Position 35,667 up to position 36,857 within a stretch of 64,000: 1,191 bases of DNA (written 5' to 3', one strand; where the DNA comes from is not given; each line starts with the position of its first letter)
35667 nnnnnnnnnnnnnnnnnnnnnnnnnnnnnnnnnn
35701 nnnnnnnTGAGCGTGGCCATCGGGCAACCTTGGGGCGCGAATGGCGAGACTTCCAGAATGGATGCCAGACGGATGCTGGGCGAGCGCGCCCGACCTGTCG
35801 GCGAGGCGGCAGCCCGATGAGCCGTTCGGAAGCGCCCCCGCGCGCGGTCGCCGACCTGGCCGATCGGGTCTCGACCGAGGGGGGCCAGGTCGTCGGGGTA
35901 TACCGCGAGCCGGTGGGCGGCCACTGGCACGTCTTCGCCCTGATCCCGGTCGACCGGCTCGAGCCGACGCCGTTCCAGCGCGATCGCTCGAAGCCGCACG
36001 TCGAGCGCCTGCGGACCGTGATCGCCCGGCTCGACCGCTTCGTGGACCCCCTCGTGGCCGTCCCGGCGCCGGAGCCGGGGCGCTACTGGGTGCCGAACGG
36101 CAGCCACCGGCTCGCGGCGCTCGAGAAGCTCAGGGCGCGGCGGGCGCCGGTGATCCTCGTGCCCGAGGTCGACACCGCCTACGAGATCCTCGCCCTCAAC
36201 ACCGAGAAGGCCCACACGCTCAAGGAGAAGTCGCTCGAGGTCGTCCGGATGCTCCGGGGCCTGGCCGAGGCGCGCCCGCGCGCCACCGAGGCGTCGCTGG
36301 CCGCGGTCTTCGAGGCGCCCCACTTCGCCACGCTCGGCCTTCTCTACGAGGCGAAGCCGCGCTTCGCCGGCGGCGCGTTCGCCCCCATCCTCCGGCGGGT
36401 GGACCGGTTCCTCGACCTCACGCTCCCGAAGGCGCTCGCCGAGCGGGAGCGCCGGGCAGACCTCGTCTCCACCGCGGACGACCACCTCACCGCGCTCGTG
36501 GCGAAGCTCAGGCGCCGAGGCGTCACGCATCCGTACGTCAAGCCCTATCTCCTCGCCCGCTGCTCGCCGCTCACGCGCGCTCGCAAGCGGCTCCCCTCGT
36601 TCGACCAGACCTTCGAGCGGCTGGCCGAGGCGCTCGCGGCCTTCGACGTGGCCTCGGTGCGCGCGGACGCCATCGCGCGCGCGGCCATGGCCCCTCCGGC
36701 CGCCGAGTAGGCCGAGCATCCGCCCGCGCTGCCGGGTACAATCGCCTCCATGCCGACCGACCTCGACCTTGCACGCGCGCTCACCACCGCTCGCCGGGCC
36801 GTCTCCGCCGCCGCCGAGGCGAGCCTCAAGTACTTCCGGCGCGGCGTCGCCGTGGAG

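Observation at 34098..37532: GT2 / TPMT-like methyltransferase / standalone ParB-Srx-fold protein / IMPase cluster divergent from glgP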

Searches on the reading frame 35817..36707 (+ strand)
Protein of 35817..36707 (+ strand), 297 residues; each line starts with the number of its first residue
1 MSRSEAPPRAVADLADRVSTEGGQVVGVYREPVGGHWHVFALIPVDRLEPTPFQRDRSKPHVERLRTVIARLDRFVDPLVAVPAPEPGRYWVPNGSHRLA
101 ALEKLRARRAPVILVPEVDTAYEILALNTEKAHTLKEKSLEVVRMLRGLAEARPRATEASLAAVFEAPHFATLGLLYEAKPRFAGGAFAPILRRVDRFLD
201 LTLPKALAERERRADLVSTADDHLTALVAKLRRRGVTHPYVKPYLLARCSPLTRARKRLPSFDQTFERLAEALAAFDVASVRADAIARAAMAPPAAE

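Call 6: search_protein_families(library=pfam, proteins=[window:35817-36707:+], max_evalue=0.01)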
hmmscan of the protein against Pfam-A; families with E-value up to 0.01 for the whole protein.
window:35817-36707:+ (297 aa): 0 families

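Call 7: search_protein_families(library=ncbifam, proteins=[window:35817-36707:+], max_evalue=0.01)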
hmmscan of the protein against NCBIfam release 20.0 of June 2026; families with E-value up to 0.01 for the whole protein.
window:35817-36707:+ (297 aa): 2 families
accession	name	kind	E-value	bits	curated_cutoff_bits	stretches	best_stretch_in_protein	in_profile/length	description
NF053625.1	SerKinSerKArch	equivalog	6.6e-05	22.2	380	1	43-116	9-89/244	ADP-dependent L-serine kinase SerK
TIGR00180.1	parB_part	domain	0.0095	15.7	58.45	0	40-125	5-92/186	ParB/RepB/Spo0J family partition protein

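Call 8: find_homologous_proteins(query=window:35817-36707:+)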
Query window:35817-36707:+ (297 aa): 4807 proteins with E <= 0.001 among 8000 candidates; the best 120 are listed.
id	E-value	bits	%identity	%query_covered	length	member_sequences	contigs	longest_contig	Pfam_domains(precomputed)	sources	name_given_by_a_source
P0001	1.9e-170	584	91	95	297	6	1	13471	-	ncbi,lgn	-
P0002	3.4e-138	478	77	100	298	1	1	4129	-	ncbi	-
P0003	2.2e-137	475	77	100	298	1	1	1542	-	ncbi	-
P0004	1.9e-136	472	76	94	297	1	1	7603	-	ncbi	-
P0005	2.3e-135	469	77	94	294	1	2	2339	-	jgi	jgi:ParB family transcriptional regulator, chromosome partitioning protein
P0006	9.3e-135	467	77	91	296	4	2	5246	-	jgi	jgi:ParB family chromosome partitioning protein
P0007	2.4e-133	462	75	96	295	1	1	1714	-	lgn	-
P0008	8.5e-133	460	75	94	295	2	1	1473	-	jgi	jgi:ParB family chromosome partitioning protein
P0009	2.7e-131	455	74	94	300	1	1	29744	-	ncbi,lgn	-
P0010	4.5e-117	409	64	98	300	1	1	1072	-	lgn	-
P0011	3.7e-116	406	64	97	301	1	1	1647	-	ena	-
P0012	1.4e-115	404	64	97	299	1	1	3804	PF02195.27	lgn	-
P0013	2.7e-115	403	63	98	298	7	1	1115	-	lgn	-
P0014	2.0e-114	400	63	98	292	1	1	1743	-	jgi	-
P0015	2.7e-114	400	63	97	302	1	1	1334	-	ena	-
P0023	1.8e-113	397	62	98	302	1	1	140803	-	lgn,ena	-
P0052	9.4e-112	391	63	97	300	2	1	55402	-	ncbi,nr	ncbi:MAG: ParB N-terminal domain-containing protein [Armatimonadota bacterium]|nr:ParB N-terminal do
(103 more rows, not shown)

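Call 9: search_solved_structures(query=window:35817-36707:+, max_evalue=10, show_alignments=3)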
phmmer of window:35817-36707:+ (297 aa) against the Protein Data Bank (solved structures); distinct sequences matched with E-value up to 10: 12.
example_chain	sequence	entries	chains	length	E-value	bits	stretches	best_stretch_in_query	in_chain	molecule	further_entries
1vk1_A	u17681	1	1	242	9e-05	25.5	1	43-178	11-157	Conserved hypothetical protein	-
5x0e_A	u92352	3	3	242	0.0005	23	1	44-178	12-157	Free serine kinase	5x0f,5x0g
5x0j_A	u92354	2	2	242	0.00069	22.6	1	46-178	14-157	Free serine kinase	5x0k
5x0b_A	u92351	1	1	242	0.00072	22.5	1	44-178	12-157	Free serine kinase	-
5uje_A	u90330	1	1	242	0.0063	19.4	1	38-122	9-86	SbnI protein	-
1iw7_A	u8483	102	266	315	0.28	14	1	97-149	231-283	RNA polymerase alpha subunit | DNA-directed RNA polymerase alpha chain | DNA-directed RNA polymerase subunit alpha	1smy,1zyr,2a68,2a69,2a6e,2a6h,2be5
4mq9_A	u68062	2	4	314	0.29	14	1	97-149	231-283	DNA-directed RNA polymerase subunit alpha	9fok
7ol9_A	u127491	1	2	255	0.29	14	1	43-128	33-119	Nucleoid occlusion protein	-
4oir_A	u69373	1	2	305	0.3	13.9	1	97-149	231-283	DNA-directed RNA polymerase subunit alpha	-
5ujd_A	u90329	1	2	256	1.1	12.1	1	40-116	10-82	Siderophore biosynthesis protein SbnI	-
6nr6_A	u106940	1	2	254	1.1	12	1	40-116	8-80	Bifunctional transcriptional regulator/O-phospho-L-serine synthase SbnI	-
1doq_A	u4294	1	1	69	1.2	12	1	117-149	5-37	RNA POLYMERASE ALPHA SUBUNIT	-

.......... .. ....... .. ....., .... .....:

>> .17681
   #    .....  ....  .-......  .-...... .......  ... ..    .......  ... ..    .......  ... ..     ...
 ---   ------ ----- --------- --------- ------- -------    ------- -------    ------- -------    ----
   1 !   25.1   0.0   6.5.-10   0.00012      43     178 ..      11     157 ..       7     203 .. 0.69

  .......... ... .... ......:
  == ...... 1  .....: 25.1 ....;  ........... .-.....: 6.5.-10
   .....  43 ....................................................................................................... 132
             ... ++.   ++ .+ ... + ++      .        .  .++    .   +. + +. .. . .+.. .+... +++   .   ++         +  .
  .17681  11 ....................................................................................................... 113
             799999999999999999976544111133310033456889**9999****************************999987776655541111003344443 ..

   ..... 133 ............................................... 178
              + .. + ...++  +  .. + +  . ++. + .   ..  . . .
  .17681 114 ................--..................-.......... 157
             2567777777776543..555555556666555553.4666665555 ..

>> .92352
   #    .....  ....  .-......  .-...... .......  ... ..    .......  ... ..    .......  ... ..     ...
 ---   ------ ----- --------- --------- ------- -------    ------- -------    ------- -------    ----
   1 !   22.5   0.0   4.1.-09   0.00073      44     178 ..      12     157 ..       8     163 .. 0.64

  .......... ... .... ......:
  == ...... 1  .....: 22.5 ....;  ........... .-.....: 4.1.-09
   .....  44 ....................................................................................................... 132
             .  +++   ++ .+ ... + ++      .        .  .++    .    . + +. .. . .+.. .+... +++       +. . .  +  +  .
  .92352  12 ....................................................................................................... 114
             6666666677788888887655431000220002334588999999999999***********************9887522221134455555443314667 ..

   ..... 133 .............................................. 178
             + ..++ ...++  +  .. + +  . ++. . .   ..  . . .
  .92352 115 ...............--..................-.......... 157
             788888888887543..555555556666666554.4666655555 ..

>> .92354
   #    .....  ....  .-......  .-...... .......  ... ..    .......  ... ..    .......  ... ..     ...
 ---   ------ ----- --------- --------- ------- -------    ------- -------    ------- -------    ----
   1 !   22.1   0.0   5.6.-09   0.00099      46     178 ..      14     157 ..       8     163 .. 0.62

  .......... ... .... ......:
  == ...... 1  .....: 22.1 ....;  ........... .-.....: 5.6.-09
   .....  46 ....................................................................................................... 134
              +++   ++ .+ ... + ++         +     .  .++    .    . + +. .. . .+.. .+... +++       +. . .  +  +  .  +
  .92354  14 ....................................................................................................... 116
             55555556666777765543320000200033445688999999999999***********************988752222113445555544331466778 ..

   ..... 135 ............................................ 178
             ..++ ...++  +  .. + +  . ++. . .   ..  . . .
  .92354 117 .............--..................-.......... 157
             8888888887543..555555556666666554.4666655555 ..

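Call 10: find_encoding_contigs(protein=P0001, flank=8000, max_places=3)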
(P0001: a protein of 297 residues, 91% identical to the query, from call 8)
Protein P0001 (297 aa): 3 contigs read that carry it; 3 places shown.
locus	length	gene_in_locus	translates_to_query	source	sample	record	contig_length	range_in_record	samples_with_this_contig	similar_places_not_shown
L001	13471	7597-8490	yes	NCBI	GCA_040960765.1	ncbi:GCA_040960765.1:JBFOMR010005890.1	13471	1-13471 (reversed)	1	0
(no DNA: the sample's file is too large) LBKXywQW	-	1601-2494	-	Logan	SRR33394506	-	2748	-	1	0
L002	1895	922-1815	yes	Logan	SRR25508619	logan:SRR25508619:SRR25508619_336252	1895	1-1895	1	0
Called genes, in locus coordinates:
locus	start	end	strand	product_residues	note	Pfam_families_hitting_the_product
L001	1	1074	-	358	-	?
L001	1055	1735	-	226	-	PF09335:VTT_dom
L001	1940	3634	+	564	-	PF00916:Sulfate_transp, PF01740:STAS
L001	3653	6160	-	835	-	PF00343:Phosphorylase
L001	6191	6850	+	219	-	PF05724:TPMT, PF13649:Methyltransf_25, PF13847:Methyltransf_31 (weak), PF08241:Methyltransf_11, PF08242:Methyltransf_12 (weak)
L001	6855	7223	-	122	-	PF01850:PIN (weak)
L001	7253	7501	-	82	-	PF22513:FitA-like_RHH, PF03869:Arc (weak)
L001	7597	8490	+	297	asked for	-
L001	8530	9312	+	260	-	PF00459:Inositol_P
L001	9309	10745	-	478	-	PF13729:TraF_2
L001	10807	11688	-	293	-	PF09678:Caa3_CtaG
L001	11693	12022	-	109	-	PF03626:COX4_pro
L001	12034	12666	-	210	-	PF00510:COX3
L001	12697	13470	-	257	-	?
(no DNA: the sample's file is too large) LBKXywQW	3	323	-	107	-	?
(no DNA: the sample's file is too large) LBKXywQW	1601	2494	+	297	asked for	-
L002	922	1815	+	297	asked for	-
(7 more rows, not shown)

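Call 11: find_encoding_contigs(protein=P0023, flank=8000, max_places=2)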
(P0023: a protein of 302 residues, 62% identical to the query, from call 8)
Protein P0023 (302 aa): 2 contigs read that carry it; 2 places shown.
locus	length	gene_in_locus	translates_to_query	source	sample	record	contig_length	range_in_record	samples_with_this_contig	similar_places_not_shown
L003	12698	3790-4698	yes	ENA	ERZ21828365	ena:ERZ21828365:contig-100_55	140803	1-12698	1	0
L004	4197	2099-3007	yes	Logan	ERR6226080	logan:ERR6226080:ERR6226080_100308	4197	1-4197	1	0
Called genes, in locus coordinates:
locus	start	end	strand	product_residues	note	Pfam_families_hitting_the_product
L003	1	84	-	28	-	?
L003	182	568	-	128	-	-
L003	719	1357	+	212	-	PF06335:DUF1054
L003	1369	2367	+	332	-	PF08240:ADH_N, PF00107:ADH_zinc_N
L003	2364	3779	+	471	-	-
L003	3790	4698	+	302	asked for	-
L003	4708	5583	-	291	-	PF00581:Rhodanese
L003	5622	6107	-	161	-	PF13176:TPR_7 (faint), PF13374:TPR_10 (faint), PF13424:TPR_12 (weak), PF14559:TPR_19 (faint), PF13432:TPR_16 (weak), PF00515:TPR_1 (weak), PF13181:TPR_8 (weak), PF13424:TPR_12 (weak), +7 more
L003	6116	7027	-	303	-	PF12705:PDDEXK_1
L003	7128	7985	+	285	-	PF01738:DLH, PF08840:BAAT_C (faint), PF00326:Peptidase_S9 (weak)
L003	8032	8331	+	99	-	-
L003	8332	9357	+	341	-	PF00494:SQS_PSY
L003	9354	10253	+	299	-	PF02567:PhzC-PhzF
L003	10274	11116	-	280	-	PF00561:Abhydrolase_1, PF12146:Hydrolase_4, PF12697:Abhydrolase_6, PF03096:Ndr (weak)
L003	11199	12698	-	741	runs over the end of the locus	PF20256:MoCoBD_2, PF02738:MoCoBD_1, PF20256:MoCoBD_2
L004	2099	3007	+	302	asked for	-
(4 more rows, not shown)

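Call 12: find_encoding_contigs(protein=P0052, flank=8000, max_places=2)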
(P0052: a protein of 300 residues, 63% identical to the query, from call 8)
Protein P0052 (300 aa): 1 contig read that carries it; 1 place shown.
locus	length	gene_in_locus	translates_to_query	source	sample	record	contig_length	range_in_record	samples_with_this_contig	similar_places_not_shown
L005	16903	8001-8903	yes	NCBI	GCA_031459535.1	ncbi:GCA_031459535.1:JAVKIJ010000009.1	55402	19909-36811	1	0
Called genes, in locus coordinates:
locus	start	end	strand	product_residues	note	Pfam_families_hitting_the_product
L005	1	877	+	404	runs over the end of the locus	PF04389:Peptidase_M28 (faint), PF01546:Peptidase_M20, PF07687:M20_dimer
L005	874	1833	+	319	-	PF26233:NicX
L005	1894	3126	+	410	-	PF01546:Peptidase_M20, PF07687:M20_dimer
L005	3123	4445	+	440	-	PF01546:Peptidase_M20, PF07687:M20_dimer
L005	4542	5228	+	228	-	-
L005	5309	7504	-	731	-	PF03372:Exo_endo_phos (faint)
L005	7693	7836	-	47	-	-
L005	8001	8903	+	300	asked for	-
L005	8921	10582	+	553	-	PF01019:G_glu_transpept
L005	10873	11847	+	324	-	PF00072:Response_reg, PF13487:HD_5, PF01966:HD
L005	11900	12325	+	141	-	-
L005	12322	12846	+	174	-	-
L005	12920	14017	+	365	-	PF05222:AlaDh_PNT_N, PF03446:NAD_binding_2 (faint), PF01262:AlaDh_PNT_C, PF01488:Shikimate_DH (weak)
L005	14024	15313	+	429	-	PF02550:AcetylCoA_hydro, PF13336:AcetylCoA_hyd_C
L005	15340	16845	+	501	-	PF00370:FGGY_N, PF02782:FGGY_C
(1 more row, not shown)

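Call 14: find_related_loci(query=A1, collection=genome_contigs, flank=6000)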
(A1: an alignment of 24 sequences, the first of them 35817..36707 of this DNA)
Query A1 (297 aa) in genome_contigs; peptide patterns used: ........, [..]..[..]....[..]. (x = any residue, [..] = any of these).
600 stretches matched a pattern (row limit reached: there are more); 595 encode a relative of the query (tblastn E <= 1e-3); the best 80 are kept; 80 distinct loci.
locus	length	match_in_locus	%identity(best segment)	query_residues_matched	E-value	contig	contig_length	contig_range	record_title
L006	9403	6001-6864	60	7-294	7e-116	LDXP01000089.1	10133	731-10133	MAG: Candidatus Rokubacteria bacterium CSP1-6 XU13_C0089, whole genome shotgun sequence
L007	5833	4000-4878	60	5-296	7e-115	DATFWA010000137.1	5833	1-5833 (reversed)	MAG TPA_asm: Candidatus Methylomirabilota bacterium isolate SMAG_U9478 k141_9836690, whole genome shotgun sequence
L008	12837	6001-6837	64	7-286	4e-114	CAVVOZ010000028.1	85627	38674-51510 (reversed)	MAG: uncultured Candidatus Rokubacteria bacterium isolate MFD02242.bin.2.101 genome assembly, contig: contig_46716, whol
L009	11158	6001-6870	59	7-296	1e-113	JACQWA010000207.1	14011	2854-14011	MAG: Candidatus Rokuibacteriota bacterium isolate NC_groundwater_1477_Ag_S-0.65um_67_43 S_p65_S5_coassembly_k141_2637740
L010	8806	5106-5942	63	7-286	2e-113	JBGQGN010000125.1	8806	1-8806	MAG: Candidatus Methylomirabilia bacterium isolate OBJ2_061818_090_27 k141_1197910_length_8806_cov_12.8428, whole genome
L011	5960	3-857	61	12-296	3e-113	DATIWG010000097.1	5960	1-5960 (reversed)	MAG TPA_asm: Nitrosotalea sp. isolate SMAG_U15217 k141_926298, whole genome shotgun sequence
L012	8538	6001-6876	60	5-296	7e-113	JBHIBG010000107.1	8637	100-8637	MAG: Candidatus Methylomirabilia bacterium isolate K_2_bin.23 NODE_4791_length_8637_cov_44.130972, whole genome shotgun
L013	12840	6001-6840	63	6-286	8e-113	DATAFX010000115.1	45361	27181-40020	MAG TPA_asm: Candidatus Methylomirabilota bacterium isolate SMAG_U6814 k141_4136107, whole genome shotgun sequence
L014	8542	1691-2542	60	5-289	1e-112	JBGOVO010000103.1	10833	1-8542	MAG: Candidatus Methylomirabilia bacterium isolate OBJ_0618_7090110_113 k141_308591_length_10833_cov_21.3793, whole geno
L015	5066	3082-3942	60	4-291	2e-112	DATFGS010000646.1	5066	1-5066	MAG TPA_asm: Candidatus Methylomirabilota bacterium isolate SMAG_U8669 k141_251830, whole genome shotgun sequence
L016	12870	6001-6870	61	7-296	5e-112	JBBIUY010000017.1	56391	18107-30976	MAG: Armatimonadota bacterium isolate BR2S70218_bin_64 NODE_428_length_56391_cov_26.579505, whole genome shotgun sequenc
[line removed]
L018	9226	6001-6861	60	4-291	1e-111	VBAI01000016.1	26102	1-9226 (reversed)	MAG: Bacillati bacterium ANGP1 isolate NP_1 14_1009_12_40cm_scaffold_955, whole genome shotgun sequence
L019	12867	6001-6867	58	8-296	2e-111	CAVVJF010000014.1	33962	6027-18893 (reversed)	MAG: uncultured Candidatus Rokubacteria bacterium isolate MFD04850.bin.2.326 genome assembly, contig: contig_35826, whol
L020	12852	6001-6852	62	7-291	2e-110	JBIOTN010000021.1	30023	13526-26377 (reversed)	MAG: Candidatus Rokuibacteriota bacterium isolate MAG159 k127_1352847, whole genome shotgun sequence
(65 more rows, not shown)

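Call 18: predict_structure(alignment_id=A1)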
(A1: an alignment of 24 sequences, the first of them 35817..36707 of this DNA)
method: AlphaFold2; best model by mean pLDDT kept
length: 297 residues; sequences in the alignment: 24
mean_pLDDT: 88.0   pTM: 0.73
mean pLDDT of the five models: 88.0, 88.0, 87.1, 86.4, 85.3
residues with pLDDT >= 90: 173; 70-90: 107; 50-70: 11; < 50: 6
segments of 3 or more residues with pLDDT < 50: 295-297
pLDDT, mean of each block of 10 residues (from residue 1): 72 93 94 88 95 79 93 92 89 91 96 89 75 82 87 88 85 93 84 93 96 96 95 92 92 78 96 95 84 50
secondary structure, 60 per line:
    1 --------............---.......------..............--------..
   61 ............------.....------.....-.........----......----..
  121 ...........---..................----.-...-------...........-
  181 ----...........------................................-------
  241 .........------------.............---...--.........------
elements in order: H9-20 E24-30 E37-44 E48-50 H59-72 E79-83 E90-94 H96-104 E109-114 H119-131 H135-152 H169-179 H185-195 H203-233 H241-249 H262-274 H283-291

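Call 22: search_protein_families(library=padloc, proteins=[window:35817-36707:+], max_evalue=0.1)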
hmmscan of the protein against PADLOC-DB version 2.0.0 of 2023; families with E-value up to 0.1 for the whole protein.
window:35817-36707:+ (297 aa): 0 families

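Call 31: list_cluster_members(proteins=[P0001, P0002, P0004, P0009, window:35817-36707:+])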
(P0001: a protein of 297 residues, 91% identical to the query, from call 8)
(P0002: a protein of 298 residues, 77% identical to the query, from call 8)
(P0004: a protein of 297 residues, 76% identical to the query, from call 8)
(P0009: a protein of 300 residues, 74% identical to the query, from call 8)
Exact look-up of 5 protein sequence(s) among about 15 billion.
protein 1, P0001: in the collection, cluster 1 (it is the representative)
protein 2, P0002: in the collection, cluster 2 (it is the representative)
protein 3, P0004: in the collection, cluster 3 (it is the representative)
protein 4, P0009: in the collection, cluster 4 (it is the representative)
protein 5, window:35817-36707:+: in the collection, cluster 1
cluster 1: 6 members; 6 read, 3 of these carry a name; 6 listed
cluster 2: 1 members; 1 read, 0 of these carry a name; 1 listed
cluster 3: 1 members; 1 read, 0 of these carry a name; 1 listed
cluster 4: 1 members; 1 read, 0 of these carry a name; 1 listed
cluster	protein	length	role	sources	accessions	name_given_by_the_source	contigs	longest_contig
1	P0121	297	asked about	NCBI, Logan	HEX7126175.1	MAG TPA: ParB N-terminal domain-containing protein [Thermodesulfobacteriota bacterium]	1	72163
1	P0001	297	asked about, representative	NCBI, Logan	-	-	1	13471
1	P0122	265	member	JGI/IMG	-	ParB family chromosome partitioning protein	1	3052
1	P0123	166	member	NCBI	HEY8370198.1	MAG TPA: chromosome partitioning protein ParB, partial [Thermodesulfobacteriota bacterium]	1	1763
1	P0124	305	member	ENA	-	-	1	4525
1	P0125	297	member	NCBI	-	-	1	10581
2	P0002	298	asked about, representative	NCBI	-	-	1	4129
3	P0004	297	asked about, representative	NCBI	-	-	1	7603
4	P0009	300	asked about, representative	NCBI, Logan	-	-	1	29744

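Call 32: search_protein_families(library=pfam, alignment_id=A1, max_evalue=1)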
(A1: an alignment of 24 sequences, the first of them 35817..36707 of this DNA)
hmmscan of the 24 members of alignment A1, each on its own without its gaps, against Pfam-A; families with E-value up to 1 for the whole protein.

A. member 1, window:35817-36707:+ (297 aa): 0 families

B. families by the number of members that match (of 24 scanned): 5 families
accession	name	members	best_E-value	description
PF02195.25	ParB_N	10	0.00015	ParB N-terminal domain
PF01903.22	CbiX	2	0.063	CbiX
PF00884.28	Sulfatase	2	0.15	Sulfatase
PF20974.2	tRNA-synt_1c_C2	1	0.13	tRNA synthetases class I (E and Q), anti-codon binding domain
PF19938.4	DUF6400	1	0.19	Family of unknown function (DUF6400)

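Call 33: find_encoding_contigs(protein=P0009, flank=8000, max_places=2)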
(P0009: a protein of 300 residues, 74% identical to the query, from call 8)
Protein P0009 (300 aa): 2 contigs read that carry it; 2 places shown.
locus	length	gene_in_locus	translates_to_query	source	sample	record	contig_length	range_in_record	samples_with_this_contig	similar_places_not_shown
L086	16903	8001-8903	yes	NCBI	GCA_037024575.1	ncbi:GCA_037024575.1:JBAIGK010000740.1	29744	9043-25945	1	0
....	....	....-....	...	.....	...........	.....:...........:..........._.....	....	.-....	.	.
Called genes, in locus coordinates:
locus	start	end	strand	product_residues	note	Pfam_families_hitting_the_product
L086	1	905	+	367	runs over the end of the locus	PF00155:Aminotran_1_2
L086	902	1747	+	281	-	PF00528:BPD_transp_1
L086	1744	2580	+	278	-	PF00005:ABC_tran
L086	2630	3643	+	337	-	PF13379:NMT1_2 (weak), PF09084:NMT1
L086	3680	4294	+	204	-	PF02441:Flavoprotein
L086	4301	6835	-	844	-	PF00343:Phosphorylase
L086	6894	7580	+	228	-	PF05724:TPMT, PF13489:Methyltransf_23 (weak), PF08241:Methyltransf_11, PF13649:Methyltransf_25, PF13847:Methyltransf_31 (weak), PF08242:Methyltransf_12 (weak)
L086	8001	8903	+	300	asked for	-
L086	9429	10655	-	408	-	PF07690:MFS_1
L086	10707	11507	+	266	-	PF00459:Inositol_P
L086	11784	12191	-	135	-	PF01850:PIN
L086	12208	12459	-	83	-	PF22513:FitA-like_RHH, PF03869:Arc (weak), PF07878:RHH_5 (faint)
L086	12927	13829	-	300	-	PF09678:Caa3_CtaG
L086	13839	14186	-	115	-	PF03626:COX4_pro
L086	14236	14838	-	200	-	PF00510:COX3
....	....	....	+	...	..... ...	-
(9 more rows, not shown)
